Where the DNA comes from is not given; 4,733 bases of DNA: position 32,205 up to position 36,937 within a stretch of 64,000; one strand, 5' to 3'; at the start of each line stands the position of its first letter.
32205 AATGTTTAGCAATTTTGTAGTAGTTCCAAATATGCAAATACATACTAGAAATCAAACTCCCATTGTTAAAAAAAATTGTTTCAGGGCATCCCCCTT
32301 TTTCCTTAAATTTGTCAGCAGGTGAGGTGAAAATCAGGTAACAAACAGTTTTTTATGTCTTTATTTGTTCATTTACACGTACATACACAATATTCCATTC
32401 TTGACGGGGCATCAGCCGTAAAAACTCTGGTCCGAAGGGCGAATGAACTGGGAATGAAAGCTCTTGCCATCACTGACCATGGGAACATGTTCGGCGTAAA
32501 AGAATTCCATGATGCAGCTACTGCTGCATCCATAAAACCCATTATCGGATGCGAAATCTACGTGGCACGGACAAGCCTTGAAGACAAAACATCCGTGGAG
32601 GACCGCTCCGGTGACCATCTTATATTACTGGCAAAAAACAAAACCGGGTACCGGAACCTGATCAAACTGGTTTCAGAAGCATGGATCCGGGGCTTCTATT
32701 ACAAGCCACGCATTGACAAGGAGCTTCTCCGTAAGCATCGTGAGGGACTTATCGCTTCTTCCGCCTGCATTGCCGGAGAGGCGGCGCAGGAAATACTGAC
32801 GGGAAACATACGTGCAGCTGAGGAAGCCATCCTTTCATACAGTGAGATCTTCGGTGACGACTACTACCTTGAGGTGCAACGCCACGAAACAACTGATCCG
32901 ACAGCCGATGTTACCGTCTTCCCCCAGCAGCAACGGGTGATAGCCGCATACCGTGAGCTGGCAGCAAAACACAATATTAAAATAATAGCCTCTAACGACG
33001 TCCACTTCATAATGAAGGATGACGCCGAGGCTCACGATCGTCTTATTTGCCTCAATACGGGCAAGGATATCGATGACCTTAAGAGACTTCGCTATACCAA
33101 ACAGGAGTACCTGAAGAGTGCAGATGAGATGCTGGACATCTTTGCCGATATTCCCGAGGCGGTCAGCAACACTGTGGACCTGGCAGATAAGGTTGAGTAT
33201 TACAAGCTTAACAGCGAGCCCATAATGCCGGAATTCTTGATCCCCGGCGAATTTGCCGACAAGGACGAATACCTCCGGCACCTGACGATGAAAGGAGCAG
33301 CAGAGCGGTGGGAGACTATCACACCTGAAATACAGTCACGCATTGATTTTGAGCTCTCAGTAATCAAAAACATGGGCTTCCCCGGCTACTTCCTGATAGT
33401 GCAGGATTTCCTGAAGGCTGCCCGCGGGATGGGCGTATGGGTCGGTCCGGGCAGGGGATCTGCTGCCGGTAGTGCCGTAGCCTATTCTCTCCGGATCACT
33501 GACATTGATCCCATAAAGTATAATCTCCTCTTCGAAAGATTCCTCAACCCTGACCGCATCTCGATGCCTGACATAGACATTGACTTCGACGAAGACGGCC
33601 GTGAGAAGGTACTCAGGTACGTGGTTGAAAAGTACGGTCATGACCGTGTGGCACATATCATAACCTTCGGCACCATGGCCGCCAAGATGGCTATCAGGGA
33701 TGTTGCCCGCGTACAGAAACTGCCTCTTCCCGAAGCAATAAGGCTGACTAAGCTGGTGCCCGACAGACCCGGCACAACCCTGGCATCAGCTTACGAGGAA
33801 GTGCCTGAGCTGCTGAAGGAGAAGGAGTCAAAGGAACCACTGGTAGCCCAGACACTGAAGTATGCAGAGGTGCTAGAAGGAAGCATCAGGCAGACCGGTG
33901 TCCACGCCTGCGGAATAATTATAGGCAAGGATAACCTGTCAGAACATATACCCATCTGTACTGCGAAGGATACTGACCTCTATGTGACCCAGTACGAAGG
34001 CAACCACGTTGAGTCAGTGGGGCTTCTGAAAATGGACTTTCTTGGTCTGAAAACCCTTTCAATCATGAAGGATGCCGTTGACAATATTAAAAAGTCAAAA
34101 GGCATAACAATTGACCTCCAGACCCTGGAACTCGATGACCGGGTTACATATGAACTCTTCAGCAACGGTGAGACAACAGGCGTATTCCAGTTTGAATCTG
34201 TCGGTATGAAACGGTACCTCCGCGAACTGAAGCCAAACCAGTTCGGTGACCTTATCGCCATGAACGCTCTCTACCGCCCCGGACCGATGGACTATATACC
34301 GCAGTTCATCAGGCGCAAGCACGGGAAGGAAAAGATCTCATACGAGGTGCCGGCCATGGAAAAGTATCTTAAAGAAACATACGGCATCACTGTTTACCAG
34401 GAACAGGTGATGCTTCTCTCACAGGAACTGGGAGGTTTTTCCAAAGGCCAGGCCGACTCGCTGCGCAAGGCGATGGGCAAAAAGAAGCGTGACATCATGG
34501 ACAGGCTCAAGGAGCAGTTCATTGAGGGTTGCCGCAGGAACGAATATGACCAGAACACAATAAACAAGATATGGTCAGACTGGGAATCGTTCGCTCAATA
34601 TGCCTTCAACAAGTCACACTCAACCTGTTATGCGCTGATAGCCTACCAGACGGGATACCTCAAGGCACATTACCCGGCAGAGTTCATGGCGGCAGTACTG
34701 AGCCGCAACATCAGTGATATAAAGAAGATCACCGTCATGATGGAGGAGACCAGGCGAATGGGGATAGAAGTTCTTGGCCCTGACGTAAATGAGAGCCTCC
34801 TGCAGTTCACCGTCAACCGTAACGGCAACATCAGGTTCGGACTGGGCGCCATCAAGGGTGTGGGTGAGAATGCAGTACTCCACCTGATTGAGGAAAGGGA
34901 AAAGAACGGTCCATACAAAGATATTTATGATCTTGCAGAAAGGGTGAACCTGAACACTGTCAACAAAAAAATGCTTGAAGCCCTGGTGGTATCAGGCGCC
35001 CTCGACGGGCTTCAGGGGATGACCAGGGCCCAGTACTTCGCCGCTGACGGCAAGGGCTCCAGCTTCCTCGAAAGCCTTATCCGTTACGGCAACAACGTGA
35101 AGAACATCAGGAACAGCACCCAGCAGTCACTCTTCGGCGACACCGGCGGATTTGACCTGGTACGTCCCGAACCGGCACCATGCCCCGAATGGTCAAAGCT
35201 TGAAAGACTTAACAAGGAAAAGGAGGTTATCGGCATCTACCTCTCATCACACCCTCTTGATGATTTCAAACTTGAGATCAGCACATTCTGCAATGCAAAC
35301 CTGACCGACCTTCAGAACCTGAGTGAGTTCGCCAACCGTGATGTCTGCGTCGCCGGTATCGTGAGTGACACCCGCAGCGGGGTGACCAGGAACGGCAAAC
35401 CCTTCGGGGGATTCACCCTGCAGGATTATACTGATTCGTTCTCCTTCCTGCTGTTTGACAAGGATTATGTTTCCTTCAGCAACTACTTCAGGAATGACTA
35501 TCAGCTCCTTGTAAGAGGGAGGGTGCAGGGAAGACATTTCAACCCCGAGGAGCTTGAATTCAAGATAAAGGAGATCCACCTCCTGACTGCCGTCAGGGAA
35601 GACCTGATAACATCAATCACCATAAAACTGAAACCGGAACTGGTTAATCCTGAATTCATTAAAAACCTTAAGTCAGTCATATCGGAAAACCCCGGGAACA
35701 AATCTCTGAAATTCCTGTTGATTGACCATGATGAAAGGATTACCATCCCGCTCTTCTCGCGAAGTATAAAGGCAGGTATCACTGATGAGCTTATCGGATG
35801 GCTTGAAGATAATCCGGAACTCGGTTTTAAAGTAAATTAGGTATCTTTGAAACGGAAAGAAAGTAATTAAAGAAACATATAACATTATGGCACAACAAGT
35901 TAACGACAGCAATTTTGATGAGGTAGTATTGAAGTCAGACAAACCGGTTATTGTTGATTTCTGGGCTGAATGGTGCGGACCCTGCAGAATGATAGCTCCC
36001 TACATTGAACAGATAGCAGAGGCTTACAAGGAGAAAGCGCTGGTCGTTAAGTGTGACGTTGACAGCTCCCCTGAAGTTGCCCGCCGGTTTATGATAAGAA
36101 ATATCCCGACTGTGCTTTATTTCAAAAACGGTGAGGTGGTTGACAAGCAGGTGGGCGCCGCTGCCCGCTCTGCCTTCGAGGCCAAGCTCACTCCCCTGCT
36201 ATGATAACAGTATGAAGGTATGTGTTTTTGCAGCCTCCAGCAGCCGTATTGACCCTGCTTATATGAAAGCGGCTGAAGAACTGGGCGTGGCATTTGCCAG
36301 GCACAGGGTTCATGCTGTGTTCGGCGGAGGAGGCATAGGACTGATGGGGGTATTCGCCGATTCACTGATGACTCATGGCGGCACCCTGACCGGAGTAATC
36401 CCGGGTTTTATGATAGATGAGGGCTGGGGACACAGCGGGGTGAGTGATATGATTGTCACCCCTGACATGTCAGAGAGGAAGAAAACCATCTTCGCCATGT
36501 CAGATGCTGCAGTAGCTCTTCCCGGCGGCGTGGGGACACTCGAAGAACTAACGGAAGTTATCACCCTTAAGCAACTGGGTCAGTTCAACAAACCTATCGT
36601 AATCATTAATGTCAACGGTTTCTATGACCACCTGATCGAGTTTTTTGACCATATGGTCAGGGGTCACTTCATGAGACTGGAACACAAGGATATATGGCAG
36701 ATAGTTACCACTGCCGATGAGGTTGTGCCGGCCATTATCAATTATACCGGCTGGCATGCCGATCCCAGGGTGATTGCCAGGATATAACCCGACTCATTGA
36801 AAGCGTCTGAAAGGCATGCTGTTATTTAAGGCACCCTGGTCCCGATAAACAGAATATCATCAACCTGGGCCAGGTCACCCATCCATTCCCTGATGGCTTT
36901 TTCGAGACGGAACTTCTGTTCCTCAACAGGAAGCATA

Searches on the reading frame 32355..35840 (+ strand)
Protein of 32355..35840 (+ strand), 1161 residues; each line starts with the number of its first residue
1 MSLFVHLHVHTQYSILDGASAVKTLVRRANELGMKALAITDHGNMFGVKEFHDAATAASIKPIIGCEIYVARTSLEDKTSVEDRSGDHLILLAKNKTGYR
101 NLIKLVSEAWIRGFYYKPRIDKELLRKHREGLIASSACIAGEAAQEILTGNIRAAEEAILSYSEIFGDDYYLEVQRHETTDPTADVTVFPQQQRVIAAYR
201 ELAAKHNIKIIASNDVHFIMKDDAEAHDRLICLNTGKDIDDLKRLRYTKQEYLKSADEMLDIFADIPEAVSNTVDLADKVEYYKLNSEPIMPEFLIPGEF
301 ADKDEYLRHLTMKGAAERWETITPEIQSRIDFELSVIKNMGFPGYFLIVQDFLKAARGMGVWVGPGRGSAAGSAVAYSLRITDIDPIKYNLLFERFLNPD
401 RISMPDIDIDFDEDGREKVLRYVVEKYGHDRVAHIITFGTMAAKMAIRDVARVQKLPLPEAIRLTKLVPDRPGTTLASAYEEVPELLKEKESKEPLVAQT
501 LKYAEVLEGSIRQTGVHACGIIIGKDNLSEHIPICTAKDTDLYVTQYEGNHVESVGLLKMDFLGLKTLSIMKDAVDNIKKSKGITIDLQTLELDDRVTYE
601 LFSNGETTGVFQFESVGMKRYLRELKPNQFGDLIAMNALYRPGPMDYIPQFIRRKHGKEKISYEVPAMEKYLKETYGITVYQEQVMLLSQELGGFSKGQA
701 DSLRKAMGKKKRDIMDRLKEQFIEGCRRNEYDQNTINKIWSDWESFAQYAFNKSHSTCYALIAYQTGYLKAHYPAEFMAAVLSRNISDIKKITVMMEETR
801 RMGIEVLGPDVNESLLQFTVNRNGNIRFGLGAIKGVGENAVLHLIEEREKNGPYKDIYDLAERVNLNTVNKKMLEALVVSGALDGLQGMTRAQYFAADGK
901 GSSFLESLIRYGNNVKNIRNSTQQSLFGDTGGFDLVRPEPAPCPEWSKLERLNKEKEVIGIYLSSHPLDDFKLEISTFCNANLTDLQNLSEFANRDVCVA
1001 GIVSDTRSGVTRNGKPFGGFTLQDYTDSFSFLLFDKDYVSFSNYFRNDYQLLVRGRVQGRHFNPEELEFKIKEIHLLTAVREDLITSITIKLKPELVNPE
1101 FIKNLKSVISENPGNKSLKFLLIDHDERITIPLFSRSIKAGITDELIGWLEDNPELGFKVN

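Call 10: search_protein_families(library=pfam, proteins=[window:32355-35840:+], max_evalue=0.001)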
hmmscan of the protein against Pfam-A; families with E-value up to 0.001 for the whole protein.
window:32355-35840:+ (1161 aa): 5 families
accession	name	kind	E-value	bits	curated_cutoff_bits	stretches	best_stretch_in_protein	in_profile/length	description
PF07733.18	DNA_pol3_alpha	-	4.1e-97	325.3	23.9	1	305-564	1-260/260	Bacterial DNA polymerase III alpha NTPase domain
PF17657.6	DNA_pol3_finger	-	1.3e-63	213.7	22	1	567-729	1-165/166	Bacterial DNA polymerase III alpha subunit finger domain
PF02811.25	PHP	-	8.8e-59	198.9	26.4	1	6-177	1-164/164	PHP domain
PF14579.12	HHH_6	-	5.5e-29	100.7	25.6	1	803-893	1-89/90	Helix-hairpin-helix motif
PF01336.31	tRNA_anti-codon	-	8.4e-10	38.9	27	1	997-1077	1-75/75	OB-fold nucleic acid binding domain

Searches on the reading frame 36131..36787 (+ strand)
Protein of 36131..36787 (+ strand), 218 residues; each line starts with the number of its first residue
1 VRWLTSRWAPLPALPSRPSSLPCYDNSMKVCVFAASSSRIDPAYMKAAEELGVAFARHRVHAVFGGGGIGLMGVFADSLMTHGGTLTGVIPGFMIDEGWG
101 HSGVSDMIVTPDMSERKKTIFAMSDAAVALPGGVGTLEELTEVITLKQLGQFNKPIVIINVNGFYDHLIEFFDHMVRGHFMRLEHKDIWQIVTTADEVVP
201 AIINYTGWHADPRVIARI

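Call 10: search_protein_families(library=pfam, proteins=[window:36131-36787:+], max_evalue=0.001)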
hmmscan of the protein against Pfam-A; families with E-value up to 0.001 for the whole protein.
window:36131-36787:+ (218 aa): 2 families
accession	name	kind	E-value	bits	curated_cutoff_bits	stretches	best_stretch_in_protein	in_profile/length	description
PF03641.19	Lysine_decarbox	-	2.7e-37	128.3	27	1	72-201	1-130/131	Possible lysine decarboxylase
PF18306.6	LDcluster4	-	1.7e-12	47.6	26.3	1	28-146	2-116/151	SLOG cluster4 family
